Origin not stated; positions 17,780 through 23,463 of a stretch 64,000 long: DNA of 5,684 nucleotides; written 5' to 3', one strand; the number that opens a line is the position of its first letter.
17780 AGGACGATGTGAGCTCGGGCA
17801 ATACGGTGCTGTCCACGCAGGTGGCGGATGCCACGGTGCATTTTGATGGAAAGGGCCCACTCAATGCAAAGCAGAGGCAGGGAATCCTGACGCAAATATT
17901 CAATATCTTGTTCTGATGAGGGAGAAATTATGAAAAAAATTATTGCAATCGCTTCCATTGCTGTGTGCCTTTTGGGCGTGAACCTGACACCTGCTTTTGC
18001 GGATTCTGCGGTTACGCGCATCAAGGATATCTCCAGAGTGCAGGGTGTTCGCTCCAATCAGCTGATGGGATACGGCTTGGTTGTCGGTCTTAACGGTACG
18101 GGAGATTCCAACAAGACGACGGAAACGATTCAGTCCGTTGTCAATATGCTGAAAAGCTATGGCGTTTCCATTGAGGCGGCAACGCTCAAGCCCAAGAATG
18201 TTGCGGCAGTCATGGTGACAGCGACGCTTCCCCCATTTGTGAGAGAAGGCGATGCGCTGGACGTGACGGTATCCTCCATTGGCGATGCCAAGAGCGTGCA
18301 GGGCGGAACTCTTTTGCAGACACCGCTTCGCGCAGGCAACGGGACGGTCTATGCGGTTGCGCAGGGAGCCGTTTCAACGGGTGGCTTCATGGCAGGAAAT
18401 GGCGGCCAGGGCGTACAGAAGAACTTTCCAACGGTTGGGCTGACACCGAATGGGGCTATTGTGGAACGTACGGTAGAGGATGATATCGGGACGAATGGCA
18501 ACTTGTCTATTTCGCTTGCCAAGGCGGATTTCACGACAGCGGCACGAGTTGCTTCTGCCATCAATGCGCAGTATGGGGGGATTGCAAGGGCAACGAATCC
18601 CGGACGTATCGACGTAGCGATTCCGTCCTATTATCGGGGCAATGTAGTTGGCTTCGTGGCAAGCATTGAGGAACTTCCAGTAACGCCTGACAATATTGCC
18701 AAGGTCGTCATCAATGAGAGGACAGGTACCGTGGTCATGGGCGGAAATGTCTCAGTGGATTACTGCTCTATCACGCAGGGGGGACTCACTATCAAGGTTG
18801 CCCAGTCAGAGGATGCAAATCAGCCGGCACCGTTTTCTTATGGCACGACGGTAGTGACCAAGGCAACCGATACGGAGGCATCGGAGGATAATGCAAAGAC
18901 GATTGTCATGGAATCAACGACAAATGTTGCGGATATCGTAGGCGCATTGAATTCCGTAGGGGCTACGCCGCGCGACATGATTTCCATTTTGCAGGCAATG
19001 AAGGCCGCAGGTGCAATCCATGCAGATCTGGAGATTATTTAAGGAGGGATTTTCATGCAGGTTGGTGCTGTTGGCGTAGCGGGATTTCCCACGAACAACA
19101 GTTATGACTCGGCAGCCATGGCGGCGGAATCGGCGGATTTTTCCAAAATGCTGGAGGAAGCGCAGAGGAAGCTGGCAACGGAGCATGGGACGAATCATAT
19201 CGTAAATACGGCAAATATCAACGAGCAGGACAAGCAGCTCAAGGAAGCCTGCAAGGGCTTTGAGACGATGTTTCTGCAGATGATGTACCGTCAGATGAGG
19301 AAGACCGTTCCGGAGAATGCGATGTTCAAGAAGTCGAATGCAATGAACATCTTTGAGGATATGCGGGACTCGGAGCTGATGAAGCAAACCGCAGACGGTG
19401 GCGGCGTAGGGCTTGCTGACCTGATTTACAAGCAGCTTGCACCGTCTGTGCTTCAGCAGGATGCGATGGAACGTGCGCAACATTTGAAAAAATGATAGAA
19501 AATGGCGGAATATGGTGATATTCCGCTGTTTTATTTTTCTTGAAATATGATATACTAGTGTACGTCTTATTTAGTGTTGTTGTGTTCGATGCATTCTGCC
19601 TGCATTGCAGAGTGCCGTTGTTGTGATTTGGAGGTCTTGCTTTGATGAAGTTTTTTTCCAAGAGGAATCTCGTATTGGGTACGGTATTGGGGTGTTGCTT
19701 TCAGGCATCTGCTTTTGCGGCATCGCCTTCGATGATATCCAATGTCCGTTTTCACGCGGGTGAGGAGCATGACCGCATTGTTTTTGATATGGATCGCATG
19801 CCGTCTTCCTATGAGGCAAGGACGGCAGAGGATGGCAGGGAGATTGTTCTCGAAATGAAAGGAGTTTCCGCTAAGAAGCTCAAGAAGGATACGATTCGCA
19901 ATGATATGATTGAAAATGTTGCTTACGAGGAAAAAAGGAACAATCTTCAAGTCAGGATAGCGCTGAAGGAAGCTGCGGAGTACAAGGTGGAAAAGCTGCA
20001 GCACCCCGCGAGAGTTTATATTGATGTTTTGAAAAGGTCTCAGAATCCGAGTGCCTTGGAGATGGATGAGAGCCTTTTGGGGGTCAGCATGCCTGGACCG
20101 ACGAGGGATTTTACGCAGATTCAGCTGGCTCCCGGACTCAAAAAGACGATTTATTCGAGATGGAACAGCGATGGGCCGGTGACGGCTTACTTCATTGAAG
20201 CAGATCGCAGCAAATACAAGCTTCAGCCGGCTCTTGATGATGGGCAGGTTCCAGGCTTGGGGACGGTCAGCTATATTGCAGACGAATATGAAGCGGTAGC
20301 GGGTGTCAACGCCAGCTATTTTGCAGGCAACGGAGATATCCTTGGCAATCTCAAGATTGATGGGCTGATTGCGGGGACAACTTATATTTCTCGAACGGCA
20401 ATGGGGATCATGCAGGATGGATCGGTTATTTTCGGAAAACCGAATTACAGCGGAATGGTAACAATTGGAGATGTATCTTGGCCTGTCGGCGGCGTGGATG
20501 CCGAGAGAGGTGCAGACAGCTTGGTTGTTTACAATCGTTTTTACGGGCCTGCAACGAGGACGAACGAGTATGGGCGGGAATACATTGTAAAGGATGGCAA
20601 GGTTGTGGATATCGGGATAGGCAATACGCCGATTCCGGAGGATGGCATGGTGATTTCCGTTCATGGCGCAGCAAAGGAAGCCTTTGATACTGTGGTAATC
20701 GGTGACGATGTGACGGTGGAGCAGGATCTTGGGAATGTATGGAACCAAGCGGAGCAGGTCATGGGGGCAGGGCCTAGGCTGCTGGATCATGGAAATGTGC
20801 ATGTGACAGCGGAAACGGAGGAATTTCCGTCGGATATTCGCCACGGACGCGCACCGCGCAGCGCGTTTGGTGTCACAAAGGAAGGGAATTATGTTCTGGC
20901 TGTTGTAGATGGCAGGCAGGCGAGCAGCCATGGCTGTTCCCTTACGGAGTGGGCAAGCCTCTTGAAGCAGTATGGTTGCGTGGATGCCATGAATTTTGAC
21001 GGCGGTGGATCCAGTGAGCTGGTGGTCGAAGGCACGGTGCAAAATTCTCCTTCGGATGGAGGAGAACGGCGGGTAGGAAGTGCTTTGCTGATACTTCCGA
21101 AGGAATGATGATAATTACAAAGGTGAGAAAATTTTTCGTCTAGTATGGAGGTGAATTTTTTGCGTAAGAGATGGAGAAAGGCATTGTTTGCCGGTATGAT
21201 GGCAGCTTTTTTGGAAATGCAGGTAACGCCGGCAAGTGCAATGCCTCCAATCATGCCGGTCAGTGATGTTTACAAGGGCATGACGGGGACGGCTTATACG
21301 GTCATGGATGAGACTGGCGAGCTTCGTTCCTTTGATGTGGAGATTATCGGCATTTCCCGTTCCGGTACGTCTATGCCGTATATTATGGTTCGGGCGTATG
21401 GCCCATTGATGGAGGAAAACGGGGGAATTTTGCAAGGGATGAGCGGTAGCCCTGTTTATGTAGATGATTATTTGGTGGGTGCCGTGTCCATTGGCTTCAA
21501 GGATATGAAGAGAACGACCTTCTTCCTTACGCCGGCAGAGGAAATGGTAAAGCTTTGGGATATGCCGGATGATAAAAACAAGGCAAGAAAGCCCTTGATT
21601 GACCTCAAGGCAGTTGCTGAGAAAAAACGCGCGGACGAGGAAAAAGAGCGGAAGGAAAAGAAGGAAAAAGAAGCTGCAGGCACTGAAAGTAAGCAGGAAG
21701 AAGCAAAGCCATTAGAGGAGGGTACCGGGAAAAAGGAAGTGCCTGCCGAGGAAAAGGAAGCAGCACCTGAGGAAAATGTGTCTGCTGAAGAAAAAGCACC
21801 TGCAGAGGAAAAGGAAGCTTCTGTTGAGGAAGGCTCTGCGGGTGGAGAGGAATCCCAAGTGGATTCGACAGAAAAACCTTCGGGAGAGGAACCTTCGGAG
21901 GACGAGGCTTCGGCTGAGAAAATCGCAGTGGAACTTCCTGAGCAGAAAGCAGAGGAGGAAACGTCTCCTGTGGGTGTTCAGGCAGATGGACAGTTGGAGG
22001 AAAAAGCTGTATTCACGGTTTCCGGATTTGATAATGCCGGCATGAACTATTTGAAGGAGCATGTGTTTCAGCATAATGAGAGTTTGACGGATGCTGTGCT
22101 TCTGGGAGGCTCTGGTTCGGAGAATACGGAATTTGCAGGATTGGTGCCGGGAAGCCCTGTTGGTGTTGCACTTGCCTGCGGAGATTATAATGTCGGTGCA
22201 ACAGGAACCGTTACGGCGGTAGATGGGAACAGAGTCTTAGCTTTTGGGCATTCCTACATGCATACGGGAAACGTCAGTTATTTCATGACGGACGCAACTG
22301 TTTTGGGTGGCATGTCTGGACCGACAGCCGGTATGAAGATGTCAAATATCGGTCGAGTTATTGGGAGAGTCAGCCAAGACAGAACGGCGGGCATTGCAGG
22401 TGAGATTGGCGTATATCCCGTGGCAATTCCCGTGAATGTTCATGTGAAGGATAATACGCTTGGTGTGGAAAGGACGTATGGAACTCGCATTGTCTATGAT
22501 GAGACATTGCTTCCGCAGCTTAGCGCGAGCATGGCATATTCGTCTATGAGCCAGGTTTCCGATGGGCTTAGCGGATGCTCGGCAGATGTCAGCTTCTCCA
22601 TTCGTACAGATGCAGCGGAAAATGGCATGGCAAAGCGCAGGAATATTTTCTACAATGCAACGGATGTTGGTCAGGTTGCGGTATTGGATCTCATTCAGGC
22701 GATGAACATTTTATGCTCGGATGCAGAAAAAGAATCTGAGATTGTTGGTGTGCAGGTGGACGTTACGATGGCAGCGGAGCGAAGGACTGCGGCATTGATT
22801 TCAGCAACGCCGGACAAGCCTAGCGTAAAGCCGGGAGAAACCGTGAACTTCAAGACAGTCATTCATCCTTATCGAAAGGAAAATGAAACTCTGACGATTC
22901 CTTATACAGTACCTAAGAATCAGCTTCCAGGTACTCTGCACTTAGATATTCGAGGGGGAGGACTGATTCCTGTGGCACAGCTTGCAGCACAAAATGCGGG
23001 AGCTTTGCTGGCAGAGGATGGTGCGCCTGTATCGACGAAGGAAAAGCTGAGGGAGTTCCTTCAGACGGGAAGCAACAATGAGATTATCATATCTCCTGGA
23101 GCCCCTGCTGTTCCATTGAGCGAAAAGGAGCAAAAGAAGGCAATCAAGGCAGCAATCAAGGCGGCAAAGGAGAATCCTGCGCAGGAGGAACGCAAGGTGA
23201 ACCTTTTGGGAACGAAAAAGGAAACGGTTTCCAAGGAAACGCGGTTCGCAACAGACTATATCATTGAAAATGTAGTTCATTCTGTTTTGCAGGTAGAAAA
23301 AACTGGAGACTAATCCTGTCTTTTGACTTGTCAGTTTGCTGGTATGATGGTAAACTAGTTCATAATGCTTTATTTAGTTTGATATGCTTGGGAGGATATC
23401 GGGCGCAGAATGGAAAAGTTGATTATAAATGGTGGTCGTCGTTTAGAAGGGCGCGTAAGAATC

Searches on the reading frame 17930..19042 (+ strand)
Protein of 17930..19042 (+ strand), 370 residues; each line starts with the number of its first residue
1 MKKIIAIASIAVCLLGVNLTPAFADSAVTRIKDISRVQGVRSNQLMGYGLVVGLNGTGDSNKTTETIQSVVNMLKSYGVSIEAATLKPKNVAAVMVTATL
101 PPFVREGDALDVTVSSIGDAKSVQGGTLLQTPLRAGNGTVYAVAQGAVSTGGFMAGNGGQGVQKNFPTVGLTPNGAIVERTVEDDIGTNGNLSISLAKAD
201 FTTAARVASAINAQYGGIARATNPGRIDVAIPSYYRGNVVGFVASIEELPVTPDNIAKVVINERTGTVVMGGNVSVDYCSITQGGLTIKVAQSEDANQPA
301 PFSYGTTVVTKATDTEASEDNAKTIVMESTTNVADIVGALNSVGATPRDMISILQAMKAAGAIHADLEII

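Call 59: search_protein_families(library=pfam, proteins=[window:17930-19042:+], max_evalue=0.00001)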
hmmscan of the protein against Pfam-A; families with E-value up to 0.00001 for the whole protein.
window:17930-19042:+ (370 aa): 1 family
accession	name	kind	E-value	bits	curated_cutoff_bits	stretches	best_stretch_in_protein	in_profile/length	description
PF02119.21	FlgI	-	8.7e-134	446.2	25.3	1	30-369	1-343/343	Flagellar P-ring protein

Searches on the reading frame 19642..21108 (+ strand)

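Call 59: search_protein_families(library=pfam, proteins=[window:19642-21108:+], max_evalue=0.00001)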
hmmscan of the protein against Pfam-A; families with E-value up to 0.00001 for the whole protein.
window:19642-21108:+ (488 aa): 2 families
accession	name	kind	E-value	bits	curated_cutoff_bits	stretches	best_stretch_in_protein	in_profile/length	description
PF09992.14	NAGPA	-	2.7e-37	129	25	1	312-484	3-168/169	Phosphodiester glycosidase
PF24837.1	AMIN-like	-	3.6e-06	27.5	27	0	33-130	4-128/129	AMIN-like domain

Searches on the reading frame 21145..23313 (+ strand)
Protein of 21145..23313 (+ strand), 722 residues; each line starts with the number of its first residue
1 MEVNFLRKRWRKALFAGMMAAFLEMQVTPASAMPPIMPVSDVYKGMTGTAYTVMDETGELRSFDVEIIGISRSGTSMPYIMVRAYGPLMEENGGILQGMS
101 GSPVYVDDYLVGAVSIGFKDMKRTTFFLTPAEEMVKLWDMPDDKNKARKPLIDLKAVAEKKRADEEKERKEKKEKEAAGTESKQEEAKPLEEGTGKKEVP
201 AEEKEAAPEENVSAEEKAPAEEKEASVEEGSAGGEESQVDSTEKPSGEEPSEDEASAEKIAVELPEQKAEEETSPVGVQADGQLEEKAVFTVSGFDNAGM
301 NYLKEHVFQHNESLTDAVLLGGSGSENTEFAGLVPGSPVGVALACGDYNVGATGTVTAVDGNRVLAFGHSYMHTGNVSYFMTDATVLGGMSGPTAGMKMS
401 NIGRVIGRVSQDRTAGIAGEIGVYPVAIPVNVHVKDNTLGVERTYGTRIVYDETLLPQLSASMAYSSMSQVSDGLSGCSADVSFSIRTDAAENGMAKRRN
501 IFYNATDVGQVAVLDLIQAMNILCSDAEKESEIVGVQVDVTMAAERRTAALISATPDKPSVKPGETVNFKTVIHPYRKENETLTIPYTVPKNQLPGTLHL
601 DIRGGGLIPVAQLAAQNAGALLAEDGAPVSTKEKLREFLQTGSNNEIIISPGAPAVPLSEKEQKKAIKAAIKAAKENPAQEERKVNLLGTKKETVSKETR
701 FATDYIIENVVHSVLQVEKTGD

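Call 59: search_protein_families(library=pfam, proteins=[window:21145-23313:+], max_evalue=0.00001)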
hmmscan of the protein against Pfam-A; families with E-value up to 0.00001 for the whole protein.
window:21145-23313:+ (722 aa): 1 family
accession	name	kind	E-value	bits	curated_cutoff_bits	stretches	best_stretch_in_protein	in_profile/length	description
PF05580.18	Peptidase_S55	-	1.1e-10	42.3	25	1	39-118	112-194/210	SpoIVB peptidase S55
